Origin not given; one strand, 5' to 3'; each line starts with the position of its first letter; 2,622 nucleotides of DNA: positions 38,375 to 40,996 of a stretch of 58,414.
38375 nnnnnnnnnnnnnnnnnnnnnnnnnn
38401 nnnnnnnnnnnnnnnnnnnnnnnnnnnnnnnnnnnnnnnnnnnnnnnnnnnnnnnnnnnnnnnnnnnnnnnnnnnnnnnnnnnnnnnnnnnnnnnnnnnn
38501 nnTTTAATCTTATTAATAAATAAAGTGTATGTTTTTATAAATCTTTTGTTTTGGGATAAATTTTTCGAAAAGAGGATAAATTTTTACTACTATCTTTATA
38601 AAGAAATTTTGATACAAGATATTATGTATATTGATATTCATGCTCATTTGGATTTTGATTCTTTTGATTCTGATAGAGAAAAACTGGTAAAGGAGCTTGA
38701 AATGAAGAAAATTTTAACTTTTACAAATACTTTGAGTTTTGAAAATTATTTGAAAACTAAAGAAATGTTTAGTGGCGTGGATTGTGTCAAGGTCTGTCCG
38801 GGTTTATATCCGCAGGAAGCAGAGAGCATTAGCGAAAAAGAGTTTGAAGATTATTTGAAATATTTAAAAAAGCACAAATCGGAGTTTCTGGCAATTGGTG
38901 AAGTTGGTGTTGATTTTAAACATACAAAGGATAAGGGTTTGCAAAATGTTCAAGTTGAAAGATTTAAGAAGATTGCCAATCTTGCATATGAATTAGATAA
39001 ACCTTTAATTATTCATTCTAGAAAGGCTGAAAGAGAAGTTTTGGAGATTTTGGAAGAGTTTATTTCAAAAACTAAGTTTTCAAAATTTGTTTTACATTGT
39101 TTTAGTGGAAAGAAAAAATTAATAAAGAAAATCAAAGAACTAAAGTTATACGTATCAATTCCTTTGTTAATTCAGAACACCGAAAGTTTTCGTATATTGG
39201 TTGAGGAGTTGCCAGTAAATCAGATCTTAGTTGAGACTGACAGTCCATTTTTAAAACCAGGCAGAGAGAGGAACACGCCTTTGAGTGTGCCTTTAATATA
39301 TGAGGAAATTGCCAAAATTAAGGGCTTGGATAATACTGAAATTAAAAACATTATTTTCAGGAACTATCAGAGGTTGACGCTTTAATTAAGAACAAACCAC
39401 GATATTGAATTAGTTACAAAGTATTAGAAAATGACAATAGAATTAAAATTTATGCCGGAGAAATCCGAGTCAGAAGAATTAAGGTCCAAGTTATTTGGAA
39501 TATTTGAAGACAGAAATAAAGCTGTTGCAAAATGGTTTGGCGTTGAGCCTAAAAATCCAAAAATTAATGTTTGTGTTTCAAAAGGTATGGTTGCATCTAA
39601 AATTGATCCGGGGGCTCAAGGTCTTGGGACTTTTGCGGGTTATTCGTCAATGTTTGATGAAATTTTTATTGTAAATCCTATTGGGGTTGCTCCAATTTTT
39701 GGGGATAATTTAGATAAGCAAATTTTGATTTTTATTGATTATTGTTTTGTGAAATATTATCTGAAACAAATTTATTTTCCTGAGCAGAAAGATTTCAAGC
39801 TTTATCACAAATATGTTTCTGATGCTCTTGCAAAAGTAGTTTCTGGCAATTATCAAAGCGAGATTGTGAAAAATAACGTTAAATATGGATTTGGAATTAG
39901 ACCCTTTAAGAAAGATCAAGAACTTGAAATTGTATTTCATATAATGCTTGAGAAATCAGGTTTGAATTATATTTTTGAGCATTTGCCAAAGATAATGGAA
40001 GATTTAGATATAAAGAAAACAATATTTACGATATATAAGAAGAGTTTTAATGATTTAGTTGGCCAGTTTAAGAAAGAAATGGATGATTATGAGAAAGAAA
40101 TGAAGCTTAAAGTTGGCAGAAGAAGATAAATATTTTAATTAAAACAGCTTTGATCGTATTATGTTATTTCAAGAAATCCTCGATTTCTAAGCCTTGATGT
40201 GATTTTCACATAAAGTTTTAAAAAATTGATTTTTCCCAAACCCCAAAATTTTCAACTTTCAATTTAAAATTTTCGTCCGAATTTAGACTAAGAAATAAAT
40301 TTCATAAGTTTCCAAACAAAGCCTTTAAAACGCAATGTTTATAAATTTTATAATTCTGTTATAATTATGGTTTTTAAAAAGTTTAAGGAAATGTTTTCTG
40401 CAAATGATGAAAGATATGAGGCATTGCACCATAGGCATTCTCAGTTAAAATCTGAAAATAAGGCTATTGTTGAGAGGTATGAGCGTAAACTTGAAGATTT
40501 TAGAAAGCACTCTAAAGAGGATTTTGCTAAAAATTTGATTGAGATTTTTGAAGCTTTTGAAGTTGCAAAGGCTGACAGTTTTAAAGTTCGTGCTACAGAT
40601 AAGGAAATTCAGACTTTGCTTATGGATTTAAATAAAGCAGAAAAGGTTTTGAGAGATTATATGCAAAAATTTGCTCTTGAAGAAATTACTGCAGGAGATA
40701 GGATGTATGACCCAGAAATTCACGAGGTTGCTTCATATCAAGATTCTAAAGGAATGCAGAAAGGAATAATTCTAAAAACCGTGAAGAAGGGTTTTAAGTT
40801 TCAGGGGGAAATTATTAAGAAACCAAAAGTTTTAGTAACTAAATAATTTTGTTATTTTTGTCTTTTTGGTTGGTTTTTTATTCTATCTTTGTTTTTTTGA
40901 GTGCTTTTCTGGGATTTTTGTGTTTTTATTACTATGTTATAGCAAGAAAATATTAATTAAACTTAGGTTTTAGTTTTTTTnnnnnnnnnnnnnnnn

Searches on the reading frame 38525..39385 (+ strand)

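Call 55: search_protein_families(library=pfam, proteins=[window:38525-39385:+], max_evalue=0.001)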
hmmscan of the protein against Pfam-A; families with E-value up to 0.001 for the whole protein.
window:38525-39385:+ (286 aa): 1 family
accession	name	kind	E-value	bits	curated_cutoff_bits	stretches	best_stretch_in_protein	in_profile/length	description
PF01026.27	TatD_DNase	-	1.9e-57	195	27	1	36-284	1-251/253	TatD related DNase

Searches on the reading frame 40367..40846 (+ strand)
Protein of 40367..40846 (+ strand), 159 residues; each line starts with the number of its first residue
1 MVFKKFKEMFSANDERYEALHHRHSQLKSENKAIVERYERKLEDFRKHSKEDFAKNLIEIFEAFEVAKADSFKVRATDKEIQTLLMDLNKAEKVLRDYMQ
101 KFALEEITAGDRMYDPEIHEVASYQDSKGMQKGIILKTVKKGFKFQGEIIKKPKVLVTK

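Call 46: search_protein_families(library=pfam, proteins=[window:40367-40846:+], max_evalue=0.01)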
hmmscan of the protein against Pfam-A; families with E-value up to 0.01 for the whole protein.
window:40367-40846:+ (159 aa): 2 families
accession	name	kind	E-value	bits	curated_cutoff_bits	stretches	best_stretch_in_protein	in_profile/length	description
PF01025.24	GrpE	-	1.1e-19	71.1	25.8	1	6-159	16-165/165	GrpE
PF21818.3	DUF6884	-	0.00017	22.1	30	1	2-105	25-127/135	Family of unknown function (DUF6884)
